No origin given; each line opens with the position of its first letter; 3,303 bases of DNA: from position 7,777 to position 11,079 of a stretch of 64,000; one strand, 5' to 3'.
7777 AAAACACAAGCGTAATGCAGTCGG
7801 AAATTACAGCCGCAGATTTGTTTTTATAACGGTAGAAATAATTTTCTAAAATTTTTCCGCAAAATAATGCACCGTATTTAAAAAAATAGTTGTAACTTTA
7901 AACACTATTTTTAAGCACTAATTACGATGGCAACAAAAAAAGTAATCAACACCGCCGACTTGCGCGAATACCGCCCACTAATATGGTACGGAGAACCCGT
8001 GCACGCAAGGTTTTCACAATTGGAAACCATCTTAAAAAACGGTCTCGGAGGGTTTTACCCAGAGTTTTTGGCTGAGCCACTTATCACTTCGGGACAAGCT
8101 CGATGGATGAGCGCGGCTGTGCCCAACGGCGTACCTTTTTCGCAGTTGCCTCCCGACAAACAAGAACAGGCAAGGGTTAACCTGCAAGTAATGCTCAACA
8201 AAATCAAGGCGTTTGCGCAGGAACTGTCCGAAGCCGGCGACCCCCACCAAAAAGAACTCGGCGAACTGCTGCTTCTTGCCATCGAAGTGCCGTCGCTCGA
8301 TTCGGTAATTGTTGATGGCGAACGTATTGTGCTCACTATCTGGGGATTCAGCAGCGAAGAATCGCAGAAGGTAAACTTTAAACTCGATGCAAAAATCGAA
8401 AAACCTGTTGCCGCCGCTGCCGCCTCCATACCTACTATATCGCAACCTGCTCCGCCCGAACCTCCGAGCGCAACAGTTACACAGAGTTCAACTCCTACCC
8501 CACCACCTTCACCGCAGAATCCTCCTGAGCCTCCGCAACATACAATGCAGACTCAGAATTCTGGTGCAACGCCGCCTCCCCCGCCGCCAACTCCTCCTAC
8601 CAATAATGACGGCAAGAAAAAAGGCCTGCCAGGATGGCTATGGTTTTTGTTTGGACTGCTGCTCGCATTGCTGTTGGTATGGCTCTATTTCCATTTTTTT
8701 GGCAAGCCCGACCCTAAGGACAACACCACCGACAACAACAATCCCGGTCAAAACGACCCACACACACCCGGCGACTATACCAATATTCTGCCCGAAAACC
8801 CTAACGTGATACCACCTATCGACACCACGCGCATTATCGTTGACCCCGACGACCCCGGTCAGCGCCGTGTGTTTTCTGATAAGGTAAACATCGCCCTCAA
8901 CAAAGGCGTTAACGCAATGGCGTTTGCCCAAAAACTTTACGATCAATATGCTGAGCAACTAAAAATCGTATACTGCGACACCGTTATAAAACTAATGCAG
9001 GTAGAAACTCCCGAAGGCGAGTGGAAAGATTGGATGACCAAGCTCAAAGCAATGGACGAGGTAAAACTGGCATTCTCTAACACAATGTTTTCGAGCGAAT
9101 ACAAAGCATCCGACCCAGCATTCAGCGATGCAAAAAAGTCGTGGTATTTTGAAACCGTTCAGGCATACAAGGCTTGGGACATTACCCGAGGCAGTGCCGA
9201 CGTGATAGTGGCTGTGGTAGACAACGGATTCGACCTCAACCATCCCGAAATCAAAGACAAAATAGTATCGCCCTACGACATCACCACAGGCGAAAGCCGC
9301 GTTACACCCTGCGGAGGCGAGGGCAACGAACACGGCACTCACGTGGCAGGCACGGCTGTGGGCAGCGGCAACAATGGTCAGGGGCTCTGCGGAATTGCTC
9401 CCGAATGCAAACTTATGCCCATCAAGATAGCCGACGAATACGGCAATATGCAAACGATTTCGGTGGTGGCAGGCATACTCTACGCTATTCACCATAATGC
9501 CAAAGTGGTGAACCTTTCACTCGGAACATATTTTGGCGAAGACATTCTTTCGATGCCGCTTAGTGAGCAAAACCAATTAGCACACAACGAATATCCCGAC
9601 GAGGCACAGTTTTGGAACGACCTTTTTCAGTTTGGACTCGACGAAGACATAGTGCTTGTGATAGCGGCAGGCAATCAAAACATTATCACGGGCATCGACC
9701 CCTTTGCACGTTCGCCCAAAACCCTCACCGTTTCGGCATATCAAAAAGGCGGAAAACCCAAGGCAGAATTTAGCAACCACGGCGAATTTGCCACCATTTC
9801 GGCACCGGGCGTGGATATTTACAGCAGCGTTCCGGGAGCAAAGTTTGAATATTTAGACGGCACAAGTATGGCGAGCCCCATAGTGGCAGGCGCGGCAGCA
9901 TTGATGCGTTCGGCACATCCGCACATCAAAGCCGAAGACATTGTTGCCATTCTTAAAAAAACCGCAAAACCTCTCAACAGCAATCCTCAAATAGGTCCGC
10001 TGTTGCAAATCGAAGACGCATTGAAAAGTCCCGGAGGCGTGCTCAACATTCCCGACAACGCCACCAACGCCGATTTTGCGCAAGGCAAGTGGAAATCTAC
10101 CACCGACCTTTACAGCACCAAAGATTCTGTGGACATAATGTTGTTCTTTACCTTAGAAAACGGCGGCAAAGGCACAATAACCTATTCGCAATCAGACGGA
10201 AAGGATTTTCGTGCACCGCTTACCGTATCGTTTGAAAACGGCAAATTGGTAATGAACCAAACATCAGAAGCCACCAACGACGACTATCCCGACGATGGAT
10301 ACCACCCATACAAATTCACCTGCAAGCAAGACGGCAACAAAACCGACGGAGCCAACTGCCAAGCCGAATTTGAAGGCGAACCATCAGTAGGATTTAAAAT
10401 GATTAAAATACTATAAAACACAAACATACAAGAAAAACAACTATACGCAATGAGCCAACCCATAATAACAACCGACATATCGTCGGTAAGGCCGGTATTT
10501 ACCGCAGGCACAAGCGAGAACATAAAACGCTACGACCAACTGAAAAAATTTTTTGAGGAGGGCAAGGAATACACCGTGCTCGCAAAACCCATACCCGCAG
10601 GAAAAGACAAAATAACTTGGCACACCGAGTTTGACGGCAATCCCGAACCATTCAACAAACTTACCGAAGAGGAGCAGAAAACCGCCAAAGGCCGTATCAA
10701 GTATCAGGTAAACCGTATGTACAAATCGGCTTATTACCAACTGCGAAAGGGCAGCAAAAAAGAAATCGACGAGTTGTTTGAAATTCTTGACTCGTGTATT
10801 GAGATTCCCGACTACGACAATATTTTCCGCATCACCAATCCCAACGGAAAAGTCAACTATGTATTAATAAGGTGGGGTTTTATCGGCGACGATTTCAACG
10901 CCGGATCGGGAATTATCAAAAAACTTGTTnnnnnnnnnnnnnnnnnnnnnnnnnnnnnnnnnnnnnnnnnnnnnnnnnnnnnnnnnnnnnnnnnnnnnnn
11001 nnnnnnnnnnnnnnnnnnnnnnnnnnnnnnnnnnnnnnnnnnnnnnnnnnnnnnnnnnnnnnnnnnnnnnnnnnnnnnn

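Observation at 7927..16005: Four-gene same-strand cluster in which three proteins share a private ~150-aa N-terminal module fused to different effector-like bodies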

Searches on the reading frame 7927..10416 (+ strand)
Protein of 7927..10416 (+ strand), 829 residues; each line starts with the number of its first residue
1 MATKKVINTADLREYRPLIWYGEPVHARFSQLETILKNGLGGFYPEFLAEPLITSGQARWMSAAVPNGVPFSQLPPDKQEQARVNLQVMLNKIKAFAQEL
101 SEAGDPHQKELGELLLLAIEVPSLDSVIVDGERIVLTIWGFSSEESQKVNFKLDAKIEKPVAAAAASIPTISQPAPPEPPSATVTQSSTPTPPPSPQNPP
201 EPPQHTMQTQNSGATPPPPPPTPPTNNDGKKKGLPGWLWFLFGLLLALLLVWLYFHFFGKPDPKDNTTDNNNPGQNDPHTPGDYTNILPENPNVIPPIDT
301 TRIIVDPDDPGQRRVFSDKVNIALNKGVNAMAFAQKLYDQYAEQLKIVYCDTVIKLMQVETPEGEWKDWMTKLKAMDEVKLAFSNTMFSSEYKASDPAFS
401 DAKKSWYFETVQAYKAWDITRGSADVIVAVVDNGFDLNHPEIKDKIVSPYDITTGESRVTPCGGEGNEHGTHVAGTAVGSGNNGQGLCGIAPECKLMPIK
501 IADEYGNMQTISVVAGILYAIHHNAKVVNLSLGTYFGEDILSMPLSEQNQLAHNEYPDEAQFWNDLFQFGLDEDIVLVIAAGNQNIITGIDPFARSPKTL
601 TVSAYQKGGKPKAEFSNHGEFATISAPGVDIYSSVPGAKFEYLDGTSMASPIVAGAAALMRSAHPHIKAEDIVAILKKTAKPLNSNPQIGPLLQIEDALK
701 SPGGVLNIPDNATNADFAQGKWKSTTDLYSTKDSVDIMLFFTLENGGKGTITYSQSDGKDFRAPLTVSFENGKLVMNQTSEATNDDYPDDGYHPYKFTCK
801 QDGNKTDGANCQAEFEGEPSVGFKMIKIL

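Call 7: search_protein_families(library=pfam, proteins=[window:7927-10416:+], max_evalue=0.1)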
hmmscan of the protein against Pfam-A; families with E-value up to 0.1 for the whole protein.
window:7927-10416:+ (829 aa): 1 family
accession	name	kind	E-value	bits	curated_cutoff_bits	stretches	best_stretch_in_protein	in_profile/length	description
PF00082.27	Peptidase_S8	-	1.9e-48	165.7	21.8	1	425-683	3-276/288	Subtilase family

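Call 12: search_protein_families(library=ncbifam, proteins=[window:7927-10416:+], max_evalue=0.1)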
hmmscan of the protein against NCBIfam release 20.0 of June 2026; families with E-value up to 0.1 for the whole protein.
window:7927-10416:+ (829 aa): 10 families
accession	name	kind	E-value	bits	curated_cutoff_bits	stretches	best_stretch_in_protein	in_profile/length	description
TIGR03921.1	T7SS_mycosin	equivalog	3.9e-43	147.9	278.75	1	412-686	2-271/353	type VII secretion-associated serine protease mycosin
NF040486.1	SrfA_fam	subfamily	1.1e-29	104.1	150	2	6-279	3-263/438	SrfA family protein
NF033595.1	denti_PrtP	equivalog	4.3e-21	75.2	300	1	409-684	177-482/606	dentilisin complex serine proteinase subunit PrtP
TIGR03895.1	protease_PatA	subfamily_domain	1.3e-15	57.2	421.05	1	469-687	1-207/606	PatA/PatG family cyanobactin maturation protease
NF051851.1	AtpSerPepEprS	equivalog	4.7e-15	54.7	1700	2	600-691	257-348/988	autotransporter serine peptidase EprS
NF040553.1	SGO_0316_fam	subfamily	1e-14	53.2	1400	2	467-538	358-435/1486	SGO_0316/SGO_0317 family LPXTG-anchored serine peptidase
NF049966.1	QH_SP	equivalog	3.7e-08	33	165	1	428-535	2-98/219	subtilisin-like serine protease QhpE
NF040809.1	germ_prot_CspBA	exception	1.2e-07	29.8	1250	2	598-661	404-473/1099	bifunctional germination protease/germinant receptor pseudoprotease CspBA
NF042956.1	IteS_antiphage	equivalog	0.0011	17.3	900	1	342-535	173-361/747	S8 family anti-phage peptidase IteS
NF040808.2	CspC_non_triad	exception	0.0031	16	675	0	617-660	454-497/556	bile acid germinant receptor pseudoprotease CspC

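Call 24: find_encoding_contigs(protein=window:7927-10416:+, flank=10000)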
Protein window:7927-10416:+ (829 aa): no gene with exactly this product is on record in the collection.

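Call 64: search_protein_families(library=padloc, proteins=[window:7927-10416:+], max_evalue=0.01)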
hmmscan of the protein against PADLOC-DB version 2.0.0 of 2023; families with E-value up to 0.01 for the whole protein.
window:7927-10416:+ (829 aa): 3 families
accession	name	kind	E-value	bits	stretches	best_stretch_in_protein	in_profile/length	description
PDLC03014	subtilase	-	1.3e-18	65.7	1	422-680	170-375/391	-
PDLC02197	IetS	-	5.9e-05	19.5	1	414-535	247-363/749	-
PDLC02198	IetS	-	0.00052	16.1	1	427-534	255-364/795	-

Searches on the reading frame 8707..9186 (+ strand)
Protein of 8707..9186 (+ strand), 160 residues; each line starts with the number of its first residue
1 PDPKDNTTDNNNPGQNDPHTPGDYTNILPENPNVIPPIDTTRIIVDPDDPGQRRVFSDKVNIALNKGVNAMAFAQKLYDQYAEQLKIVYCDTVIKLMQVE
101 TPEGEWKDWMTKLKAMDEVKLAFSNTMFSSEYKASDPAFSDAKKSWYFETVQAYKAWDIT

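Call 88: search_protein_families(library=pfam, proteins=[window:8707-9186:+], max_evalue=10)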
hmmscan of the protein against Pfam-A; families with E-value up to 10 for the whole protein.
window:8707-9186:+ (160 aa): 0 families

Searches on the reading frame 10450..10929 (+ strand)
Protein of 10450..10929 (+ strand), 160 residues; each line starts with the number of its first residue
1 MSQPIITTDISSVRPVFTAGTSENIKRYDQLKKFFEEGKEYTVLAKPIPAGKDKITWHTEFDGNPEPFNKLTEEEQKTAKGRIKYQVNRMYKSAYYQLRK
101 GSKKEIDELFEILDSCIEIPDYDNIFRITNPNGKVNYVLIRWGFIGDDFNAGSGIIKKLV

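Call 27: find_related_loci(query=A3, collection=genome_contigs, flank=10000)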
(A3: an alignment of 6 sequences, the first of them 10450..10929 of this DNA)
Query A3 (160 aa) in genome_contigs; peptide patterns used: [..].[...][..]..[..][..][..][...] (x = any residue, [..] = any of these).
36 stretches matched a pattern; 20 encode a relative of the query (tblastn E <= 1e-3); 20 distinct loci.
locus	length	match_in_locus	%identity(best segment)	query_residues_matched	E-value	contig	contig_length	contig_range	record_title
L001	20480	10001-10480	99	1-160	7e-108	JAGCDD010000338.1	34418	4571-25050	MAG: Bacteroidales bacterium isolate RGIG9683 Yak_Omasum-2__c688343, whole genome shotgun sequence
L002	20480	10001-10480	99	1-160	5e-107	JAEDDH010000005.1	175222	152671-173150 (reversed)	MAG: Bacteroidales bacterium isolate MAG027 NODE_18_length_175222_cov_19.361643, whole genome shotgun sequence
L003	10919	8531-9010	94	1-160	1e-102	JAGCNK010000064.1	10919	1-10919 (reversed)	MAG: Bacteroidales bacterium isolate RGIG9950 Yak_Reticulum-1__c368503, whole genome shotgun sequence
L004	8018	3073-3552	94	1-160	1e-102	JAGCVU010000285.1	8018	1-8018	MAG: Bacteroidales bacterium isolate RGIG10168 Yak_Rumen-4__c2161899, whole genome shotgun sequence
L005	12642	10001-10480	93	1-160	2e-100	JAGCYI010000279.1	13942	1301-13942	MAG: Bacteroidales bacterium isolate RGIG10234 Yak_Rumen-5__c2029302, whole genome shotgun sequence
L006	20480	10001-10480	92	1-160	1e-99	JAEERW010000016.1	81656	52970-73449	MAG: Bacteroidales bacterium isolate Tb.RUG.368 NODE_785_length_81656_cov_3.625127, whole genome shotgun sequence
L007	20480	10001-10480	68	1-160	7e-75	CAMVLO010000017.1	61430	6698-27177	MAG TPA_asm: uncultured Bacteroidales bacterium isolate SRR8387717_bin.14_metaWRAP_v1.3_MAG genome assembly, contig: ERZ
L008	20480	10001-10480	65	1-160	3e-73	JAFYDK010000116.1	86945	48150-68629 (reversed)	MAG: Bacteroidales bacterium isolate RGIG6989 Sheep_Rumen.Co__c3638459, whole genome shotgun sequence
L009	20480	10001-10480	65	1-160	4e-73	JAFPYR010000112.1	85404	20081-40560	MAG: Bacteroidales bacterium isolate RGIG1595 Goat_Abomasum.Co__c2101045, whole genome shotgun sequence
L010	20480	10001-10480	64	1-160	7e-73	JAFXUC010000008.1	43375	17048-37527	MAG: Bacteroidales bacterium isolate RGIG6747 Sheep_Rumen-3__c87054, whole genome shotgun sequence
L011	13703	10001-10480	64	1-160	9e-73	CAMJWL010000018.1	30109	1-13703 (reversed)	MAG: uncultured Bacteroidales bacterium isolate SRR12081303_bin.90_metaWRAP_v1.3_MAG genome assembly, contig: ERZ1228976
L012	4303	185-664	65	1-160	1e-72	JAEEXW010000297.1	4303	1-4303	MAG: Bacteroidales bacterium isolate Tb.RUG.530 NODE_102289_length_4303_cov_0.879550, whole genome shotgun sequence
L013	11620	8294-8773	65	1-160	2e-72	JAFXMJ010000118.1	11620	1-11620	MAG: Bacteroidales bacterium isolate RGIG6546 Sheep_Reticulum-4__c184773, whole genome shotgun sequence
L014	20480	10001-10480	64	1-160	3e-72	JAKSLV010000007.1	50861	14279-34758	MAG: Bacteroidales bacterium isolate Horse_feces108 MAG108_7, whole genome shotgun sequence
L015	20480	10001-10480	64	1-160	3e-72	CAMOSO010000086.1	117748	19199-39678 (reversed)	MAG: uncultured Bacteroidales bacterium isolate SRR873609_bin.80_metaWRAP_v1.3_MAG genome assembly, contig: ERZ1756109_4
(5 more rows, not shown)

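Call 49: search_protein_families(library=pfam, proteins=[L010:1167-3110:+, L010:4965-6491:+, L010:6895-7470:+, L010:7484-8047:+, L010:8353-9897:+, L011:7560-8531:+, L011:8528-9823:+, L011:6472-7176:-, L011:1704-3647:+], max_evalue=0.001)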
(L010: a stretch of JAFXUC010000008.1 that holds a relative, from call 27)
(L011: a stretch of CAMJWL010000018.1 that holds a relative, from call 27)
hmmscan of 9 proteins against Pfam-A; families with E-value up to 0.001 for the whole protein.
L010:1167-3110:+ (647 aa): 9 families
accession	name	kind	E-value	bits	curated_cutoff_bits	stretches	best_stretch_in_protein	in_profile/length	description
PF00072.30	Response_reg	-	7.3e-25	87.7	30.2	1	6-119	1-111/111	Response regulator receiver domain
PF13426.13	PAS_9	-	3.3e-10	40.6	27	1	334-427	8-102/103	PAS domain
PF13185.12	GAF_2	-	2.6e-08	34.6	28.6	1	165-293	2-132/136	GAF domain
PF02518.31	HATPase_c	-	4e-07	30.9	26.4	1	554-642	4-104/111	Histidine kinase-, DNA gyrase B-, and HSP90-like ATPase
PF07730.19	HisKA_3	-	5.4e-06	27.3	24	1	447-512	1-67/68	Histidine kinase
PF08448.16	PAS_4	-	2.2e-05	25.1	23.1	1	334-429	12-108/110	PAS fold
PF13188.13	PAS_8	-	2.7e-05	24.3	21.8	1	314-368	1-52/65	PAS domain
PF01590.32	GAF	-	0.00037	21.5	22.4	1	169-293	4-130/133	GAF domain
PF08447.18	PAS_3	-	0.00058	20.5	25.6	0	342-407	4-72/89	PAS fold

L010:4965-6491:+ (508 aa): 2 families
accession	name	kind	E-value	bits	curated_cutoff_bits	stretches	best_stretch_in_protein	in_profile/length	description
PF00749.27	tRNA-synt_1c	-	2.5e-91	306.3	23.4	1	3-347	1-312/314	tRNA synthetases class I (E and Q), catalytic domain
PF19269.4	Anticodon_2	-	1.2e-29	103.9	23.6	1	370-503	9-140/141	Anticodon binding domain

L010:6895-7470:+ (191 aa): 2 families
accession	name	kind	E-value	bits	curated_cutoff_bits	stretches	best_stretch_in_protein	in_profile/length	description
PF01386.24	Ribosomal_L25p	-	5.5e-25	88.1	23.6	1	6-90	1-82/82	Ribosomal L25p family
PF14693.11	Ribosomal_TL5_C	-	9.4e-21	74.4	27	1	99-180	2-84/84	Ribosomal protein TL5, C-terminal domain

L010:7484-8047:+ (187 aa): 1 family
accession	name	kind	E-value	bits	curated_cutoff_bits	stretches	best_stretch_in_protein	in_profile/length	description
PF01195.25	Pept_tRNA_hydro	-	2.7e-64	216.8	27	1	4-185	1-183/183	Peptidyl-tRNA hydrolase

L010:8353-9897:+ (514 aa): 1 family
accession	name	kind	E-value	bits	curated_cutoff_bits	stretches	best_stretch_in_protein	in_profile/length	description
PF07676.18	PD40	-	1.3e-08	35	20.9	1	312-329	12-29/38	WD40-like Beta Propeller Repeat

L011:7560-8531:+ (323 aa): 1 family
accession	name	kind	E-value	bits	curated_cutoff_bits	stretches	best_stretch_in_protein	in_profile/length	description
PF09603.15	Fib_succ_major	-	1.5e-05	25.8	33.9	1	132-315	36-186/187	Fibrobacter succinogenes major domain (Fib_succ_major)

L011:8528-9823:+ (431 aa): 2 families
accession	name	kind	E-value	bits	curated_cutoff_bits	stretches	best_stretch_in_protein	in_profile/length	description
PF18911.6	PKD_4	-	7.9e-12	45.5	27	1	367-419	33-83/85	PKD domain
PF00801.26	PKD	-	2.5e-08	34.3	23.5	1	371-415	32-77/80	PKD domain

L011:6472-7176:- (234 aa): 2 families
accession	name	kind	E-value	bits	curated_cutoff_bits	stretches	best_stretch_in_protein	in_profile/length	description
PF13749.12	HATPase_c_4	-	7.7e-25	87.2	26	1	27-112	3-89/89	Putative ATP-dependent DNA helicase recG C-terminal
PF21247.3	Fic-like_C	-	2.9e-17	62.8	27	1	163-224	3-64/64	Filamentation induced by cAMP protein Fic-like, C-terminal domain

L011:1704-3647:+ (647 aa): 3 families
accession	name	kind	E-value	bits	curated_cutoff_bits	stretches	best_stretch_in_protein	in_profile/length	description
PF13175.12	AAA_15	-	2.6e-10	40.9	32.1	1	8-364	10-369/374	AAA ATPase domain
PF13304.12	AAA_21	-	1.6e-06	28.9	27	1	29-364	3-298/304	AAA domain, putative AbiEii toxin, Type IV TA system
PF20469.4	OLD-like_TOPRIM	-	0.00097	20.1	23.2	0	433-477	5-53/67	Overcoming lysogenization defect protein-like, TOPRIM domain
